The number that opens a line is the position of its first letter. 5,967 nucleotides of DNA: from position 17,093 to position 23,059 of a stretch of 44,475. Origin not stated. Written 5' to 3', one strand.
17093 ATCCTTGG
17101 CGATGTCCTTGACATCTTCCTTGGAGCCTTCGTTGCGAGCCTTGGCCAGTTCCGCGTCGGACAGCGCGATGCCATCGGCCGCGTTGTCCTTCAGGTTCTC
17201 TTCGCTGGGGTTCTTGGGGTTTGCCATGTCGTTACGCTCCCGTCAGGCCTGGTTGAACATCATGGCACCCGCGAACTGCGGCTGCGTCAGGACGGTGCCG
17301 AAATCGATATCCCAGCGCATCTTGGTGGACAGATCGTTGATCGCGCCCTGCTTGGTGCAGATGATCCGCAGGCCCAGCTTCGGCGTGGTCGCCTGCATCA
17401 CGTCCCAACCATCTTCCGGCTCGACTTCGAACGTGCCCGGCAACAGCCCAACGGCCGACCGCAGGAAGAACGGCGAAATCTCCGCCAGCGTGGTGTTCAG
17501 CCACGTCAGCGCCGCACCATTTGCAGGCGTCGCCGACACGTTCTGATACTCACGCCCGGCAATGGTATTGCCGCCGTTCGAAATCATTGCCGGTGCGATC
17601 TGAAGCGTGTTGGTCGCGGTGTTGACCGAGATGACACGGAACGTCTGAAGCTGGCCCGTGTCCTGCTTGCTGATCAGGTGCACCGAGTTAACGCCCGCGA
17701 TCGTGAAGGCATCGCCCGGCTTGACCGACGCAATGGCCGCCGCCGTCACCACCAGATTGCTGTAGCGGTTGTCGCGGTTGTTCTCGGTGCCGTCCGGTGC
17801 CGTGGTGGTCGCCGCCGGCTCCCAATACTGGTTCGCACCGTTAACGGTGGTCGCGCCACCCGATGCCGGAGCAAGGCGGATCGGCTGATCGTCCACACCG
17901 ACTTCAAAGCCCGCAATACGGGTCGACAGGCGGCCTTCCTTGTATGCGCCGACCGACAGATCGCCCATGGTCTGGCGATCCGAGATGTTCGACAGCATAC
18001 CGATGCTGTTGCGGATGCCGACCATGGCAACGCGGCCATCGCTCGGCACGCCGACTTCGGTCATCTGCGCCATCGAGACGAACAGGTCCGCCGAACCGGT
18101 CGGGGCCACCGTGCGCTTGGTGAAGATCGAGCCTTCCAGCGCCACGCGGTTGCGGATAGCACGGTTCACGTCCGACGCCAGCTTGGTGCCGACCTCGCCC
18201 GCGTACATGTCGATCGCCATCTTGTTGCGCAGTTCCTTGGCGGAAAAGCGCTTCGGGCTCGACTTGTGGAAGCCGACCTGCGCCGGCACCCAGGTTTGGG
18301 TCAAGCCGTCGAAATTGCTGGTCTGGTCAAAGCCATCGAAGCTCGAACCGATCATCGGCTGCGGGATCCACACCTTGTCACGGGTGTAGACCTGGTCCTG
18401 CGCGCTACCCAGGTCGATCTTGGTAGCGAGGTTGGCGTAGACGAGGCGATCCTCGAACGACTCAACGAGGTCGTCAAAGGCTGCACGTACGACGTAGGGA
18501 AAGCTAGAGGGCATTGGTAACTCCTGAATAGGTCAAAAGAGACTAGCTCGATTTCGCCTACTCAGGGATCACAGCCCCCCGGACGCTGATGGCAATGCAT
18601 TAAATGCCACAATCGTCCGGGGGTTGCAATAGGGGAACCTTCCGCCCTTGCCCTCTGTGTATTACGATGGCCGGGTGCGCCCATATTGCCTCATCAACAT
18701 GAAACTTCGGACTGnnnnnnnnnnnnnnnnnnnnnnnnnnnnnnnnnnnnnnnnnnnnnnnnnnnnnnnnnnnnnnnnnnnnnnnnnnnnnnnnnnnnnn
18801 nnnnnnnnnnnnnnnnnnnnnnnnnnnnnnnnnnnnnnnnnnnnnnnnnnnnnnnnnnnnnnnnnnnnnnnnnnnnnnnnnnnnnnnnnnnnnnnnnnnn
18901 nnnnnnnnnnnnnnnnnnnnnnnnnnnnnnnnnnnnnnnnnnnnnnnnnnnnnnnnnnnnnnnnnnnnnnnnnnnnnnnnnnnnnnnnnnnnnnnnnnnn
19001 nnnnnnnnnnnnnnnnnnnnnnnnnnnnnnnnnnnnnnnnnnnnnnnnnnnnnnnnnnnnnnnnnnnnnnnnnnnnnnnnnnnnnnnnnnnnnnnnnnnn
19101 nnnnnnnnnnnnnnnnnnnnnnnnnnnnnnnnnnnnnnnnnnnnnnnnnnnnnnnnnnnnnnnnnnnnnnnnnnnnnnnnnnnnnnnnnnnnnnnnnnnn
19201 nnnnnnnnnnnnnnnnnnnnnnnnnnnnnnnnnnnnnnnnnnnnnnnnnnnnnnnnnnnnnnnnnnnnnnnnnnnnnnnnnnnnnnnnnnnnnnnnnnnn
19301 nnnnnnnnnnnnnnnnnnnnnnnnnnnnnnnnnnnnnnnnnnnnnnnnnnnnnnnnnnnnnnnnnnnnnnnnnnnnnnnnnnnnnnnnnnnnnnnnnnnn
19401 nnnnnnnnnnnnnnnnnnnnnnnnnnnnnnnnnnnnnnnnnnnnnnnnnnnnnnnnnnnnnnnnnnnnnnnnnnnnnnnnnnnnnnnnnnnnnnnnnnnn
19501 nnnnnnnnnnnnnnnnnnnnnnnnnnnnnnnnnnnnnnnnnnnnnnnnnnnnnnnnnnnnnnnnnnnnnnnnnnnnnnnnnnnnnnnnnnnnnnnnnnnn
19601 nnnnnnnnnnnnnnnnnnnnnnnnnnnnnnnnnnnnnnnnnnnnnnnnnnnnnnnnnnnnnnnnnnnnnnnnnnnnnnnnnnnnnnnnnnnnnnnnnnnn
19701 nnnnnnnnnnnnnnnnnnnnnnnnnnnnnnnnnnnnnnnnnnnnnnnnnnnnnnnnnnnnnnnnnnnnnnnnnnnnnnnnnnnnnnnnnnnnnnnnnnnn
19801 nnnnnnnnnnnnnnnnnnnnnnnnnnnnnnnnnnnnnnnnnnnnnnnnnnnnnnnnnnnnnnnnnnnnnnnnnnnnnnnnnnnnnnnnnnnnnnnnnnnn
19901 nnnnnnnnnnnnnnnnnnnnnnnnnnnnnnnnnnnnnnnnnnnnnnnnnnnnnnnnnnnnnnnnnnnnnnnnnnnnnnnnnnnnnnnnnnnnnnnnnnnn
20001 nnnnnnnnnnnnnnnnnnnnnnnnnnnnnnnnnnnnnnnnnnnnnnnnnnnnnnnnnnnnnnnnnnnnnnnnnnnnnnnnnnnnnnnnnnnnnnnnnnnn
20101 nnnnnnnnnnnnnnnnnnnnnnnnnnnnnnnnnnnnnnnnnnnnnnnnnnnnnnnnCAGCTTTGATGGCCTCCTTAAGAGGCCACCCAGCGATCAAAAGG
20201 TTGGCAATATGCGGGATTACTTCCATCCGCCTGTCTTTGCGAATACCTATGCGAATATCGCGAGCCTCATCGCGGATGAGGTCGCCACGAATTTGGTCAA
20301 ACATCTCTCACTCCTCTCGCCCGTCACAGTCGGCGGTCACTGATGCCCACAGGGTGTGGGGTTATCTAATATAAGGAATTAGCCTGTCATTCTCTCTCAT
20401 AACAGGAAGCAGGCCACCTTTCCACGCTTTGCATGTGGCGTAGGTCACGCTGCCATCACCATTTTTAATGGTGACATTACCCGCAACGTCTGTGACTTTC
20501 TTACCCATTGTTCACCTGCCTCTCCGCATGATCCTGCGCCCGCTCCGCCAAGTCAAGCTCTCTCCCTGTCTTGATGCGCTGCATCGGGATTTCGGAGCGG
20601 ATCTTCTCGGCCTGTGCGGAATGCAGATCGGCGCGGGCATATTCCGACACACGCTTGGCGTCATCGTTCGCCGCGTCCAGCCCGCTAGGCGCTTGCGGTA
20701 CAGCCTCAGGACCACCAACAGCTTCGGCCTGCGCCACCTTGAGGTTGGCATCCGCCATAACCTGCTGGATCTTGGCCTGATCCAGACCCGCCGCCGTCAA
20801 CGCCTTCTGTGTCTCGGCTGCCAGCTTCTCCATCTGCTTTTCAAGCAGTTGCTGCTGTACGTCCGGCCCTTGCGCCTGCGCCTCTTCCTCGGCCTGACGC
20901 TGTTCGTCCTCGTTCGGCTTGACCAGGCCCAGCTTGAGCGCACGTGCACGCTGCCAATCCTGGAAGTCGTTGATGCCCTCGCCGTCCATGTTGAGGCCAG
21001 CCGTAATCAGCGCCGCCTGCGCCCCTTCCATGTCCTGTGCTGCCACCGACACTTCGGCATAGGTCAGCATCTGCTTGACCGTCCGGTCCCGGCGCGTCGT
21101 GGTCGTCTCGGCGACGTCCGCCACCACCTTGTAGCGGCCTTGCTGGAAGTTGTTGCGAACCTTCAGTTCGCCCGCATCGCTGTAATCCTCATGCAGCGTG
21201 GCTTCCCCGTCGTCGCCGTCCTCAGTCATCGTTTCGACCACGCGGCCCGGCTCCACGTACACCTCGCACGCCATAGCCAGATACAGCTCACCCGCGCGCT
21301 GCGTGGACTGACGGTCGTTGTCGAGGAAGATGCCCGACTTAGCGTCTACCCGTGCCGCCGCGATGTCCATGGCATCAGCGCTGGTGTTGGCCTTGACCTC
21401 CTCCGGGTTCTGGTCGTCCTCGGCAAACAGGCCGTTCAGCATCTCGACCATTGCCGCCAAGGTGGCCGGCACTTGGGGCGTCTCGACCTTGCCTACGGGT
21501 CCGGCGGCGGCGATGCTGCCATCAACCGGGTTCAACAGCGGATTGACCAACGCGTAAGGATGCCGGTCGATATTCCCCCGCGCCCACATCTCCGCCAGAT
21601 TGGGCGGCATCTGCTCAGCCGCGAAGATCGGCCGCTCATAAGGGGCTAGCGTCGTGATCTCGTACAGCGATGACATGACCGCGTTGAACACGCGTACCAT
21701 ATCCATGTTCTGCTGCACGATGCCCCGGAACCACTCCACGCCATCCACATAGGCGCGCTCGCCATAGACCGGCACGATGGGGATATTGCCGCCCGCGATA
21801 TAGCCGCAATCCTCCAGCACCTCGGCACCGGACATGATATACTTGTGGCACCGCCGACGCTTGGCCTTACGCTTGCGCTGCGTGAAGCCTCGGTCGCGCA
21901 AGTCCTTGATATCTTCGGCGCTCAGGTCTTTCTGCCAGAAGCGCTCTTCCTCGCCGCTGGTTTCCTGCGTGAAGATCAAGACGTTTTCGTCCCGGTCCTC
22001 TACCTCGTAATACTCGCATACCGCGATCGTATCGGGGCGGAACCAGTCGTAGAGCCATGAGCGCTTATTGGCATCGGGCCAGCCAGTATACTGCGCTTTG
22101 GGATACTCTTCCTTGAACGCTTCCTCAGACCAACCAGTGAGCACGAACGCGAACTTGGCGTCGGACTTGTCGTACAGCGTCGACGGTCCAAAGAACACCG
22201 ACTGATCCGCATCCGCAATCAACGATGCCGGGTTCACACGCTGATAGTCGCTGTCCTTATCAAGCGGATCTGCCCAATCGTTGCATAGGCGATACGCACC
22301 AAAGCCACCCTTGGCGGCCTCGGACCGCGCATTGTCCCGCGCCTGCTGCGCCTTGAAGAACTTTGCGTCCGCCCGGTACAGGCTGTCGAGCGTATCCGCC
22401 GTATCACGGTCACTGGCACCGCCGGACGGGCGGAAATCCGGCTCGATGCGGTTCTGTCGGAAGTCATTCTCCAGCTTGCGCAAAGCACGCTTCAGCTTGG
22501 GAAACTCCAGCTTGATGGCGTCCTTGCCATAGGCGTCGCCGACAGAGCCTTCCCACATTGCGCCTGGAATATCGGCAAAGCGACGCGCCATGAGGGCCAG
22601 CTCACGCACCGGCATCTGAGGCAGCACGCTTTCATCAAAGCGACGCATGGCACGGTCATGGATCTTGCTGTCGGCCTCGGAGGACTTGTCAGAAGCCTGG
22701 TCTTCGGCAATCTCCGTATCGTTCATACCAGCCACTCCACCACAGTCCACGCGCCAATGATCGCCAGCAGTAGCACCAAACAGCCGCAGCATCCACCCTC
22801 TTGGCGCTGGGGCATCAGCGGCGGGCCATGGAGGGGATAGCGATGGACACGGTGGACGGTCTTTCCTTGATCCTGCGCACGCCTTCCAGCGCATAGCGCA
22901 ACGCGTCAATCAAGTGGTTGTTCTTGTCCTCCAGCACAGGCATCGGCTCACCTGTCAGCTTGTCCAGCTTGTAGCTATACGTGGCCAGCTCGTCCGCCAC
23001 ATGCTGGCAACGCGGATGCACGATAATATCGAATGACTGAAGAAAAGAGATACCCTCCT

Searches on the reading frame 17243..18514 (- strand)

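Call 24: search_protein_families(library=pfam, proteins=[window:17243-18514:-], max_evalue=0.01)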
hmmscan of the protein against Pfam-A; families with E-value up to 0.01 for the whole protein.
window:17243-18514:- (423 aa): 1 family
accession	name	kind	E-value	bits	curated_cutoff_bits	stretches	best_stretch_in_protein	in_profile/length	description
PF11651.14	P22_CoatProtein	-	7.2e-97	325.3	24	1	6-420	6-422/423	P22 coat protein - gene protein 5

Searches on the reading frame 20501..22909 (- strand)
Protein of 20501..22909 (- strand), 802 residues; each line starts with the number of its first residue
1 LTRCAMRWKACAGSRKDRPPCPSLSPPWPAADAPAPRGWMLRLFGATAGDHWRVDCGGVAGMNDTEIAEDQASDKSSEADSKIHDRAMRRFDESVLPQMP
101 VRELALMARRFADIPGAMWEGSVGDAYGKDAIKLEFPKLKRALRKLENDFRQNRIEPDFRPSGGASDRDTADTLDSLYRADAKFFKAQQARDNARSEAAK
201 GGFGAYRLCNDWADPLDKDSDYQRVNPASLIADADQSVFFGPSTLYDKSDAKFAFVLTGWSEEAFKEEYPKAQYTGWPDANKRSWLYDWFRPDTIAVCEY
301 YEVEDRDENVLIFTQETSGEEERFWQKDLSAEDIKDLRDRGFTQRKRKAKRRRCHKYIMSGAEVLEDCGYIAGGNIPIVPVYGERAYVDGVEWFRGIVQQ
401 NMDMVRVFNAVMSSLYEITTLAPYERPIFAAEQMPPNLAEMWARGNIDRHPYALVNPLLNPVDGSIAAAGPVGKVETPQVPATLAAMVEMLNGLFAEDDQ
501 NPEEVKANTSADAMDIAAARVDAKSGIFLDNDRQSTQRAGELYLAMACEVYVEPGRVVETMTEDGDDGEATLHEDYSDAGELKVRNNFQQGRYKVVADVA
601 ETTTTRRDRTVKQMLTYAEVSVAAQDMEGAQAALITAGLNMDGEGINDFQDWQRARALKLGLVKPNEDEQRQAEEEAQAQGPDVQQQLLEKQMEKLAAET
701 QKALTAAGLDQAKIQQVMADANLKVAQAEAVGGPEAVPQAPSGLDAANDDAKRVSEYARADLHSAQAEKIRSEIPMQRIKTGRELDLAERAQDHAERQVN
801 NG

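Call 10: search_protein_families(library=pfam, proteins=[window:20501-22909:-], max_evalue=0.01)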
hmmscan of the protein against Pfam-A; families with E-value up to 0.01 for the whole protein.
window:20501-22909:- (802 aa): 1 family
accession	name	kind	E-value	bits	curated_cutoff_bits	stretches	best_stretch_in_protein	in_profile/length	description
PF16510.12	P22_portal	-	1.9e-119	400.3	26.1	1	88-703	1-594/594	Phage P22-like portal protein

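Call 11: search_protein_families(library=phrogs, proteins=[window:20501-22909:-], max_evalue=0.001)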
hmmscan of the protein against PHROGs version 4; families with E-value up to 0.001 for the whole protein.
window:20501-22909:- (802 aa): 2 families
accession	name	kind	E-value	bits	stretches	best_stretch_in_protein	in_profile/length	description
phrog_156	-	head and packaging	1e-87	296.2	1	76-759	4-663/681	portal protein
phrog_14911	-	unknown function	1.8e-72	245.5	1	80-487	3-404/404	-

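Call 52: search_dna_similar(query=window:20501-22909:-, collection=phages, mode=protein, max_rows=12)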
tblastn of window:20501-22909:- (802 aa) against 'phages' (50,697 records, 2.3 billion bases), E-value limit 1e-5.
Records with a match: 244; places in all: 245; records where one place covers at least 80% of the query: 29.
Best place of each record, by identity: <60% 244.
By first word of the organism name: Salmonella 96; Vibrio 34; Escherichia 28; Enterobacteria 16; Bacteriophage 15; Caudoviricetes 8; Ralstonia 5; Hamiltonella 3; Pseudomonas 3; Klebsiella 3; and 19 more.
By host as written in the record: - 34; Salmonella enterica subsp. enterica serovar Typhimurium 21; Salmonella sp. 17; Escherichia coli 15; Vibrio crassostreae 12; Salmonella enterica 11; Vibrio lentus 8; Candidatus Hamiltonella defensa 5; and 84 more.
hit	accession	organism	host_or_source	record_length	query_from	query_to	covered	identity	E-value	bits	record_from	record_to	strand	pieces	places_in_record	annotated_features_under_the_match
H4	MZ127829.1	Sphingopyxis phage VSN-002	Sphingopyxis sp.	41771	81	666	73%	50.9%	0e+0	605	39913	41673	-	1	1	portal protein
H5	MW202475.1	Caudoviricetes sp.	Manatee Spring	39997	74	719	81%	35.8%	3e-98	341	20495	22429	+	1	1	phage P22 like portal protein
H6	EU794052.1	Bacteriophage APSE-7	Candidatus Hamiltonella defensa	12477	77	769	86%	31.8%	2e-76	276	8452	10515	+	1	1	P19: portal protein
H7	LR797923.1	Bacteriophage APSE-7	aphid host's whole body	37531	77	731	82%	33.4%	6e-77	278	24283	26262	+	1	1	Portal protein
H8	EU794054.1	Bacteriophage APSE-6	Candidatus Hamiltonella defensa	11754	77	731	82%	33.2%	5e-78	281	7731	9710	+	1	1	P19: portal protein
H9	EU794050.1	Bacteriophage APSE-5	Candidatus Hamiltonella defensa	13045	77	731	82%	33.2%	1e-76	277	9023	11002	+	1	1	P19: portal protein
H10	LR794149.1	Bacteriophage APSE-7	aphid host's whole body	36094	77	731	82%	33.2%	1e-76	277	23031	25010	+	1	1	Portal protein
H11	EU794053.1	Bacteriophage APSE-3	Candidatus Hamiltonella defensa strain ...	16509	77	731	82%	33.2%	1e-76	277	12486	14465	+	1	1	P19: portal protein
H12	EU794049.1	Bacteriophage APSE-2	Candidatus Hamiltonella defensa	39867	77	731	82%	33.2%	1e-76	277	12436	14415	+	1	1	P19: portal protein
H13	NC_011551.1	Bacteriophage APSE-2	Candidatus Hamiltonella defensa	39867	77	731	82%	33.2%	1e-76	277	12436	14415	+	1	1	P19: portal protein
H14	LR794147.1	Bacteriophage APSE-7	aphid host's whole body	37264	77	731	82%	33.2%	2e-76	276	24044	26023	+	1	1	Portal protein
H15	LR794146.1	Bacteriophage APSE-7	aphid host's whole body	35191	77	731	82%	33.2%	3e-77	279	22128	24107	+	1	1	Portal protein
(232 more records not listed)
